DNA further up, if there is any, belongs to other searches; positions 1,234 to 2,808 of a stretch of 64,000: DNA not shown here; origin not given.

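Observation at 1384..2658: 424-aa protein with an embedded Vsr/DUF559-like PD-(D/E)xK domain and large uncharacterised flanks, in foreign-composition DNA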

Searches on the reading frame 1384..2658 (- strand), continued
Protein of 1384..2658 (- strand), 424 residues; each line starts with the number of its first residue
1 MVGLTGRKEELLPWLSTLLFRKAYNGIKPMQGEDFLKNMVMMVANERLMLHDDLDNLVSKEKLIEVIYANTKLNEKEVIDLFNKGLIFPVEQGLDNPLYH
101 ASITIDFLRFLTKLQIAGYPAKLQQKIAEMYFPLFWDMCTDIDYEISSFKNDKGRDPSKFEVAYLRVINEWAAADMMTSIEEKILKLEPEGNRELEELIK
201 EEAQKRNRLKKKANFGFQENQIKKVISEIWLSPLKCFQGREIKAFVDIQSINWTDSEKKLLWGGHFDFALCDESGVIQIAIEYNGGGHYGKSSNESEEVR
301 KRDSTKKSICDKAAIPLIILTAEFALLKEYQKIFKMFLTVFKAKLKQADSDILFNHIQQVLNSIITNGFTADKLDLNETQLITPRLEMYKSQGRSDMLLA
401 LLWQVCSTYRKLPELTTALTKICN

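Call 33: search_protein_families(library=pfam, proteins=[L006:1875-4844:+, L006:6092-7213:+, L006:7210-7728:+, L007:3333-4223:+, L007:7520-8410:+, L008:6597-7208:+, L009:1335-1973:+, L002:7033-7683:+, L002:6215-7036:+], max_evalue=0.01)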
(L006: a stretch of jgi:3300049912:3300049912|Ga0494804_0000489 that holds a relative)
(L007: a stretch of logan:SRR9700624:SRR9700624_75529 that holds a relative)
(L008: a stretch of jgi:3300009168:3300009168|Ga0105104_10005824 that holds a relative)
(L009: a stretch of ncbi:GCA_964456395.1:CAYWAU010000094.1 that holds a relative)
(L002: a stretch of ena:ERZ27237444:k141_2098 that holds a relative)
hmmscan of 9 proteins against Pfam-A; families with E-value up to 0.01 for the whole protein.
L006:1875-4844:+ (989 aa): 4 families
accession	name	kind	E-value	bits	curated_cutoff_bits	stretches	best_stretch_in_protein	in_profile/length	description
PF02384.22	N6_Mtase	-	4.2e-06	26.8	20.4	1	318-433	3-101/311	N-6 DNA Methylase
PF07669.17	Eco57I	-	0.00044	20.8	25.3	0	412-517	3-89/171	Eco57I restriction-modification methylase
PF01170.24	UPF0020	-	0.0018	18.4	22.3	0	349-432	18-99/197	RMKL-like, methyltransferase domain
PF05175.20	MTS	-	0.0019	18.3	23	0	500-514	96-110/170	Methyltransferase small domain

L006:6092-7213:+ (373 aa): 2 families
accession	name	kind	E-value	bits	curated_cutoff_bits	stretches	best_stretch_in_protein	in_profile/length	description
PF06114.19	Peptidase_M78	-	3.4e-15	56.4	22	1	177-294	3-122/123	IrrE N-terminal-like domain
PF01381.28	HTH_3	-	0.0026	18.2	23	0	12-63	1-52/55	Helix-turn-helix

L006:7210-7728:+ (172 aa): 1 family
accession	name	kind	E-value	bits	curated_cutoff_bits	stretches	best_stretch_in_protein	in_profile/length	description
PF14367.12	DUF4411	-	1.2e-16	61.4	23.5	1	9-167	1-158/159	Domain of unknown function (DUF4411)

L007:3333-4223:+ (296 aa): 0 families

L007:7520-8410:+ (296 aa): 0 families

L008:6597-7208:+ (203 aa): 0 families

L009:1335-1973:+ (212 aa): 0 families

L002:7033-7683:+ (216 aa): 0 families

L002:6215-7036:+ (273 aa): 0 families

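Call 36: find_encoding_contigs(protein=P0001, flank=8000, max_places=3)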
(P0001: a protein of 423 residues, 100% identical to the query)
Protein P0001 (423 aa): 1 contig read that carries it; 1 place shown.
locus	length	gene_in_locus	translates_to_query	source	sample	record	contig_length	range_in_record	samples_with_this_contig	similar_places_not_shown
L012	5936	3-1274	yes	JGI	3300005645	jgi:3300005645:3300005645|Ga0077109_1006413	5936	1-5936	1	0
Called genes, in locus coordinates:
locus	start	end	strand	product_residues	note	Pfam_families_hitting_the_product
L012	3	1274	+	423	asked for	PF10881:DUF2726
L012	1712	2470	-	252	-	PF02353:CMAS, PF01209:Ubie_methyltran (weak), PF13649:Methyltransf_25, PF13847:Methyltransf_31, PF08241:Methyltransf_11, PF08242:Methyltransf_12 (weak)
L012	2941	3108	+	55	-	-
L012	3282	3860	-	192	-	PF09335:VTT_dom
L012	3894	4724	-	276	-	-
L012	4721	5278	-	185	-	PF08241:Methyltransf_11 (weak)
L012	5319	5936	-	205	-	?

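Call 37: find_encoding_contigs(protein=P0017, flank=8000, max_places=2)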
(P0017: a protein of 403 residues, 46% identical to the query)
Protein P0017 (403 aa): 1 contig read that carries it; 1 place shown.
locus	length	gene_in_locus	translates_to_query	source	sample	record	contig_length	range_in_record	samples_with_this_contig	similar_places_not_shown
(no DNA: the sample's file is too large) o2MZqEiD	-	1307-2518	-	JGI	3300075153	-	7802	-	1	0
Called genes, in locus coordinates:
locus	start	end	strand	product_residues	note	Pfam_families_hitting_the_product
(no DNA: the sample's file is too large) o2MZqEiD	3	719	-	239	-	?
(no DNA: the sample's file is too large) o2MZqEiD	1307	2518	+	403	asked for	PF10881:DUF2726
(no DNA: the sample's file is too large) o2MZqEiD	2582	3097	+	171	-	PF13271:DUF4062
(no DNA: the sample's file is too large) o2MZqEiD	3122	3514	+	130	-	-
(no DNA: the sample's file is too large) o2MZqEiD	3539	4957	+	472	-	PF06739:SBBP (faint), PF13360:PQQ_2 (faint)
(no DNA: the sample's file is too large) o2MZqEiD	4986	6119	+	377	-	PF07250:Glyoxal_oxid_N (weak), PF13415:Beta-prop_FBX42, PF13964:Beta-prop_Calicin (weak), PF24681:Kelch_KLHDC2_KLHL20_DRC7, PF24981:Beta-prop_ATRN-LZTR1, PF13418:Beta-prop_TYW4, PF13415:Beta-prop_FBX42, PF24681:Kelch_KLHDC2_KLHL20_DRC7, +10 more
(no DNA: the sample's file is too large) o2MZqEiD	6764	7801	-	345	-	PF01554:MatE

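Call 38: find_encoding_contigs(protein=P0024, flank=8000, max_places=2)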
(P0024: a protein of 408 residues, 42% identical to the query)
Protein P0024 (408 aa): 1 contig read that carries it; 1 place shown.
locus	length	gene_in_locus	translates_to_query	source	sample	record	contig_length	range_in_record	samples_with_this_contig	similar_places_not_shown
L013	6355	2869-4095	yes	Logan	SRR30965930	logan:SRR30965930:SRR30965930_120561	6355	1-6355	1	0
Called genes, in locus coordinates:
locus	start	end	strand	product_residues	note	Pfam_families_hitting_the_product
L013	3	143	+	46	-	?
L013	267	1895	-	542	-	PF02463:SMC_N (faint), PF13175:AAA_15, PF13476:AAA_23 (weak), PF13514:AAA_27 (weak), PF13304:AAA_21, PF13175:AAA_15, PF20469:OLD-like_TOPRIM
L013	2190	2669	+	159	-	-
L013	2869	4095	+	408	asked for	PF10881:DUF2726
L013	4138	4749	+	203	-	-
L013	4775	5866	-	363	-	-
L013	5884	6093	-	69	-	-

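Call 39: find_encoding_contigs(protein=P0020, flank=8000, max_places=2)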
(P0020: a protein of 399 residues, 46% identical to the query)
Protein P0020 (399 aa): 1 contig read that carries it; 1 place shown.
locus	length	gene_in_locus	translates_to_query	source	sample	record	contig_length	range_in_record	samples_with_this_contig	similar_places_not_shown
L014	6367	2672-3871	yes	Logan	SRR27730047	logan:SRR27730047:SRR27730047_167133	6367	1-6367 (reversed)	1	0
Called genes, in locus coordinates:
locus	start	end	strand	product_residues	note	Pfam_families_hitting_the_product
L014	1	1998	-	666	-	?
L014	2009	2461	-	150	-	-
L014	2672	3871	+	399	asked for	PF10881:DUF2726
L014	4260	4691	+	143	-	-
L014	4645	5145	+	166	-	PF00565:SNase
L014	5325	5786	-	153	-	-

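Call 41: search_protein_families(library=pfam, proteins=[L008:6597-7208:+, L013:2190-2669:+, L013:4775-5866:-, L014:2009-2461:-, L014:1-1998:-, L014:4260-4691:+, L009:4262-7351:+, L009:317-979:-, L002:1134-3587:-, L002:5074-6006:+], max_evalue=0.01)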
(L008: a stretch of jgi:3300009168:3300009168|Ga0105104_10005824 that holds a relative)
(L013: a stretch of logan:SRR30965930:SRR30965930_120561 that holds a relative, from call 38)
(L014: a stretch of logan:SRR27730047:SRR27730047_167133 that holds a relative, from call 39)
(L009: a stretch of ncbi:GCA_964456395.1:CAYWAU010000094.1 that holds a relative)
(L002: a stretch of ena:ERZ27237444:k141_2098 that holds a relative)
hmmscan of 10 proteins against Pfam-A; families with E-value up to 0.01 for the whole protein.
L008:6597-7208:+ (203 aa): 0 families

L013:2190-2669:+ (159 aa): 1 family
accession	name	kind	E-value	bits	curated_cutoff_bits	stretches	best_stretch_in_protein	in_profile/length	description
PF24838.2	8xMP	-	0.0076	16.5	30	0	37-151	30-133/136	Octameric membrane protein family (8xMP)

L013:4775-5866:- (363 aa): 0 families

L014:2009-2461:- (150 aa): 0 families

L014:1-1998:- (666 aa): 3 families
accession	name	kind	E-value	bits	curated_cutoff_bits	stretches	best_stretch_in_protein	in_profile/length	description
PF00239.26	Resolvase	-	2.6e-24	86.4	23.3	1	6-152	3-143/145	Resolvase, N terminal domain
PF07508.19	Recombinase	-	4.3e-10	40.2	21.1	1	189-300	3-101/102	Recombinase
PF13585.12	CHU_C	-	0.0046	17.5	27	0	493-532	16-55/86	CHU_C Type IX secretion signal domain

L014:4260-4691:+ (143 aa): 0 families

L009:4262-7351:+ (1030 aa): 6 families
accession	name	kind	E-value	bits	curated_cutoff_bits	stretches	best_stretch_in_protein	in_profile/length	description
PF13517.12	FG-GAP_3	-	2.5e-41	140.5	26.9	4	863-923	1-61/61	FG-GAP-like repeat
PF01839.29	FG-GAP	-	8.8e-17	61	22.1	3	906-935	3-36/37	FG-GAP repeat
PF00082.27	Peptidase_S8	-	9e-14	51.9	21.8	1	242-573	74-288/288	Subtilase family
PF13205.12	Big_5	-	2.6e-11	44.6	23.6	1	688-785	6-103/105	Bacterial Ig-like domain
PF24435.1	RRM_NFXL1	-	4.8e-06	26.9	27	0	955-986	15-46/80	NFXL1 RRM-like domain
PF18416.6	GbpA_2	-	0.00033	21.3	26.6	0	801-844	56-96/101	N-acetylglucosamine binding protein domain 2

L009:317-979:- (220 aa): 0 families

L002:1134-3587:- (817 aa): 0 families

L002:5074-6006:+ (310 aa): 0 families

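Call 42: search_protein_families(library=padloc, proteins=[L008:6597-7208:+, L013:267-1895:-, L013:4775-5866:-, L006:1875-4844:+, L007:79-3306:+, L006:6092-7213:+, L009:4262-7351:+, L002:1134-3587:-, L014:1-1998:-, L006:7210-7728:+], max_evalue=0.001)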
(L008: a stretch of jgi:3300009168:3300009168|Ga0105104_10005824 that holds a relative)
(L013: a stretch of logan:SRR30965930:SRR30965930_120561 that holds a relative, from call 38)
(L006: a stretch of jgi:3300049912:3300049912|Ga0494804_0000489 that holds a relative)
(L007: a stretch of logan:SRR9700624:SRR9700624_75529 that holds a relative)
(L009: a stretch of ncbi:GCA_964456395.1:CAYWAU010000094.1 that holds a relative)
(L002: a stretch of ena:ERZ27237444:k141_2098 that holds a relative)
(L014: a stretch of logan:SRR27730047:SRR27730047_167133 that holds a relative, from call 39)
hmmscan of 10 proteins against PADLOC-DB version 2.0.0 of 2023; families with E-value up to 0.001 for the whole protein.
L008:6597-7208:+ (203 aa): 0 families

L013:267-1895:- (542 aa): 118 families (the best 25 are shown)
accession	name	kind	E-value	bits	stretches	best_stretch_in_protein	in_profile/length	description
PDLC00070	GajA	-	1.2e-32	111.3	2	307-472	289-456/596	AAA ATPase domain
PDLC00096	GajA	-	1.5e-31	107.8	2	311-451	291-434/630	AAA ATPase domain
PDLC00099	GajA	-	2.1e-27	94.4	2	307-453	297-442/626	AAA ATPase domain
PDLC00091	GajA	-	2.7e-27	93.9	2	310-414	298-403/627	AAA ATPase domain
PDLC00071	GajA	-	1.6e-26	91.3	2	312-452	277-421/588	AAA ATPase domain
PDLC03878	NsnB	-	1.7e-26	91.8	1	3-353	2-282/345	-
PDLC00067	GajA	-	2.3e-26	90.4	2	311-463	307-458/604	AAA ATPase domain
PDLC00062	GajA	-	1.2e-25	88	3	310-384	304-376/639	AAA ATPase domain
PDLC02979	AriA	-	3.5e-25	87.6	2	276-352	286-373/373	-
PDLC00066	GajA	-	3.6e-25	86.6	1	310-462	280-430/567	AAA ATPase domain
PDLC00094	GajA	-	5.4e-24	82.6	2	311-463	303-452/569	AAA ATPase domain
PDLC00080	GajA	-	1.1e-23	81.9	2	296-452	280-434/622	AAA ATPase domain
PDLC00069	GajA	-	1.1e-23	81.5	2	311-451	337-483/687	AAA ATPase domain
PDLC02358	Old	-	7.4e-23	79.2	2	310-471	286-454/578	Old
PDLC00085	GajA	-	1.7e-22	77.9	2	340-464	318-440/580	AAA ATPase domain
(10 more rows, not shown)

L013:4775-5866:- (363 aa): 0 families

L006:1875-4844:+ (989 aa): 4 families
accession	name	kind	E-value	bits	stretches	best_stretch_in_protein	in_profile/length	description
PDLC03021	MTase_I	-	5.9e-11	39.8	1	292-437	118-253/491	Type I methyltransferase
PDLC04134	mad2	-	2.9e-07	27.7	1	191-663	139-447/492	mads_2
PDLC03026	MTase_I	-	0.00014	19.2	0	316-434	118-230/487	Type I methyltransferase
PDLC03226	MTase_II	-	0.00043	17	0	489-517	116-143/579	Type II methyltransferase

L007:79-3306:+ (1075 aa): 64 families (the best 25 are shown)
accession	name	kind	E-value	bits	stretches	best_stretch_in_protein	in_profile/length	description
PDLC03596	REase_MTase_IIG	-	1.5e-264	878.9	1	1-923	1-942/1148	Type IIG restriction enzyme-methyltransferase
PDLC03601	REase_MTase_IIG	-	1.2e-57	193.6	3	526-629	458-558/1110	Type IIG restriction enzyme-methyltransferase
PDLC03612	REase_MTase_IIG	-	1.7e-38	130.4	3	569-628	585-651/1247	Type IIG restriction enzyme-methyltransferase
PDLC02643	DrmMI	-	2.3e-30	103.2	2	525-632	598-721/1347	DrmMI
PDLC03604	REase_MTase_IIG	-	4.5e-29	99.1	1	562-792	433-630/1011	Type IIG restriction enzyme-methyltransferase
PDLC03348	MTase_II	-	6.9e-29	98.9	1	693-1059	344-701/727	Type II methyltransferase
PDLC03338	MTase_II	-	3.7e-25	86.7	1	691-788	241-328/604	Type II methyltransferase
PDLC03628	REase_MTase_IIG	-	8.6e-24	81.7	2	188-431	152-362/1100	Type IIG restriction enzyme-methyltransferase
PDLC02638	DrmMI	-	2e-23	80.5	2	528-673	599-766/935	DrmMI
PDLC03629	REase_MTase_IIG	-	1.1e-20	71.1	1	520-778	427-657/1182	Type IIG restriction enzyme-methyltransferase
PDLC02521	PglX|PglXI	-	9.9e-18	61.5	1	519-808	303-589/1174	PglX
PDLC02525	PglX|PglXI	-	3.5e-15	53.7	1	526-810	282-564/607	PglX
PDLC04134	mad2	-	5.4e-15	53.2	1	530-788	294-424/492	mads_2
PDLC03609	REase_MTase_IIG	-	6.2e-15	52.1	2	496-628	409-532/1066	Type IIG restriction enzyme-methyltransferase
PDLC02639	DrmMI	-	8.1e-15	52.1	1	524-633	282-390/803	DrmMI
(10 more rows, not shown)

L006:6092-7213:+ (373 aa): 13 families
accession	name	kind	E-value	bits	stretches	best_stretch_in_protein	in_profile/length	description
PDLC03949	RmrA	-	2.4e-18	64.1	2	178-366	151-327/363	-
PDLC04141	capP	-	4.2e-12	44.1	1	203-298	54-154/242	capP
PDLC03954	RmrA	-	2.6e-11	41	1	177-316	168-309/380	-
PDLC03948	RmrA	-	6.4e-11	39.7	1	9-311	10-303/397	-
PDLC03944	RmrA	-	8.5e-10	36.2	1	200-313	182-299/384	-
PDLC03945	RmrA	-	4.5e-09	33.9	1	12-270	7-259/394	-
PDLC03952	RmrA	-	1.2e-08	32.2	1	179-267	182-269/395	-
PDLC03946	RmrA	-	1.3e-08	32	1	179-306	153-276/357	-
PDLC03947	RmrA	-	1.7e-08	31.7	1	198-312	190-305/383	-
PDLC04776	PDC-M69B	-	6.9e-08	30.5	1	182-328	47-205/272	-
PDLC03950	RmrA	-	9.1e-06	22.9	1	178-274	158-251/369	-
PDLC03953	RmrA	-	0.00023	18.5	1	216-303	208-289/373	-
PDLC03982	PD-Lambda-2_B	-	0.00042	17.7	1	218-289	292-368/402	-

L009:4262-7351:+ (1030 aa): 0 families

L002:1134-3587:- (817 aa): 0 families

L014:1-1998:- (666 aa): 0 families

L006:7210-7728:+ (172 aa): 0 families

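Call 52: search_solved_structures(query=A2, max_evalue=10, show_alignments=3)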
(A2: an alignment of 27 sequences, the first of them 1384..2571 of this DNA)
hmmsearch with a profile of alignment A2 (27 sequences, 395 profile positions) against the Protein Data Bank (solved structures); distinct sequences matched with E-value up to 10: 1.
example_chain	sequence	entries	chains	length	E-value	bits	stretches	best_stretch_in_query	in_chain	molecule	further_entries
4r3q_A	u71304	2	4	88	0.12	14.7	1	103-176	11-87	Synaptonemal complex central element protein 3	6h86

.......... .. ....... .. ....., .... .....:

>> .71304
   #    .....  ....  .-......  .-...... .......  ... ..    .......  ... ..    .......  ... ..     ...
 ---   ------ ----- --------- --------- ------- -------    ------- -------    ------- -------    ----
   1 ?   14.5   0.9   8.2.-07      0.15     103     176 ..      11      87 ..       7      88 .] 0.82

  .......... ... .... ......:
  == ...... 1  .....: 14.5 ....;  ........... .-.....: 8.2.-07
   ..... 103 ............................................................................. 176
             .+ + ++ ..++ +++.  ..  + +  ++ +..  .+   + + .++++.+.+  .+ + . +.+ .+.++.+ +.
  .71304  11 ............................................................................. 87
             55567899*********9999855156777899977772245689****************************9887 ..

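Call 56: search_protein_families(library=pfam, alignment_id=A2, max_evalue=10)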
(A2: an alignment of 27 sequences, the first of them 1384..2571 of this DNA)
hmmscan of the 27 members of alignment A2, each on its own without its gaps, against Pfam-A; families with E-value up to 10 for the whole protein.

A. member 1, window:1384-2571:- (395 aa): 3 families
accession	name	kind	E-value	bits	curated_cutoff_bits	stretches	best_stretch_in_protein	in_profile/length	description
PF10881.14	DUF2726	-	3.8e-09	36.8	24.7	1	235-293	57-110/126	Protein of unknown function (DUF2726)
PF05282.17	AAR2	-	0.036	14.4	23.6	1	289-331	74-117/160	AAR2 C-terminal repeat region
PF04844.18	Ovate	-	1.1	9.7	25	1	4-29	6-31/58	Transcriptional repressor, ovate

B. families by the number of members that match (of 27 scanned): 23 families
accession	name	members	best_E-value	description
PF10881.14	DUF2726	27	1.1e-11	Protein of unknown function (DUF2726)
PF10440.15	WIYLD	2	0.0037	Ubiquitin-binding WIYLD domain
PF25278.1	DUF7872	2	0.017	Domain of unknown function (DUF7872)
PF09373.15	PMBR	2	0.041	Pseudomurein-binding repeat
PF15059.11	Speriolin_C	2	0.09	Speriolin C-terminus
PF06133.16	Com_YlbF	1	0.024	Control of competence regulator ComK, YlbF/YmcA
PF05282.17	AAR2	1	0.036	AAR2 C-terminal repeat region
PF07299.16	EF-G-binding_N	1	0.044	Elongation factor G-binding protein, N-terminal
PF21859.2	Replitron_HUH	1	0.047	Replitron, HUH endonuclease domain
PF20911.3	GP7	1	0.074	Major capsid protein GP7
PF06207.16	DUF1002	1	0.075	Protein of unknown function (DUF1002)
PF04427.23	Brix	1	0.083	Brix domain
PF22295.1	DUF6967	1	0.087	Family of unknown function (DUF6967)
PF02194.20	PXA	1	0.1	PXA domain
PF06419.17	COG6_N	1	0.12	Conserved oligomeric complex COG6, N-terminal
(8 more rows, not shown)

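Call 79: find_encoding_contigs(protein=P0003, flank=6000, max_places=2)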
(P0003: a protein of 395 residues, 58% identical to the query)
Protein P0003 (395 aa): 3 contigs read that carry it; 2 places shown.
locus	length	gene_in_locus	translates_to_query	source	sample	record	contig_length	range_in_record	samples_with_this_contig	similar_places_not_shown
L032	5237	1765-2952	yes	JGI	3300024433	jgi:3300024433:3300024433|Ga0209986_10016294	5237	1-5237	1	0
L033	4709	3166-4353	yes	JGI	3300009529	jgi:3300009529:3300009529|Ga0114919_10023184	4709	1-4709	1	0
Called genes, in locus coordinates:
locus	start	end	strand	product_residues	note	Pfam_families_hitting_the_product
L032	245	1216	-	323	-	-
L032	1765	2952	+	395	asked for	PF10881:DUF2726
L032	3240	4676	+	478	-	PF00149:Metallophos, PF12850:Metallophos_2 (weak)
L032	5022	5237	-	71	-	?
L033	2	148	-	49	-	?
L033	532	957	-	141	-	-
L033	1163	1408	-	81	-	-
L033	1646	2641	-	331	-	-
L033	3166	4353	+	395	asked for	PF10881:DUF2726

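Call 80: find_encoding_contigs(protein=P0016, flank=6000, max_places=2)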
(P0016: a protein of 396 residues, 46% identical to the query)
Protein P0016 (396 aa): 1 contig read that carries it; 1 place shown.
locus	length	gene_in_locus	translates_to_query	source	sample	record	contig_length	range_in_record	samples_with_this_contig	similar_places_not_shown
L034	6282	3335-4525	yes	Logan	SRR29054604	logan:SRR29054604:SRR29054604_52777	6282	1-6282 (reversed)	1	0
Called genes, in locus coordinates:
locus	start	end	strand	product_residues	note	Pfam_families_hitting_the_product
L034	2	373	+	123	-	?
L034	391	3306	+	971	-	PF02384:N6_Mtase (faint)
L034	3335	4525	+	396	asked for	PF10881:DUF2726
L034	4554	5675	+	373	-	PF06114:Peptidase_M78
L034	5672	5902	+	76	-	PF14367:DUF4411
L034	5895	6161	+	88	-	-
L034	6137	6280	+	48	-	?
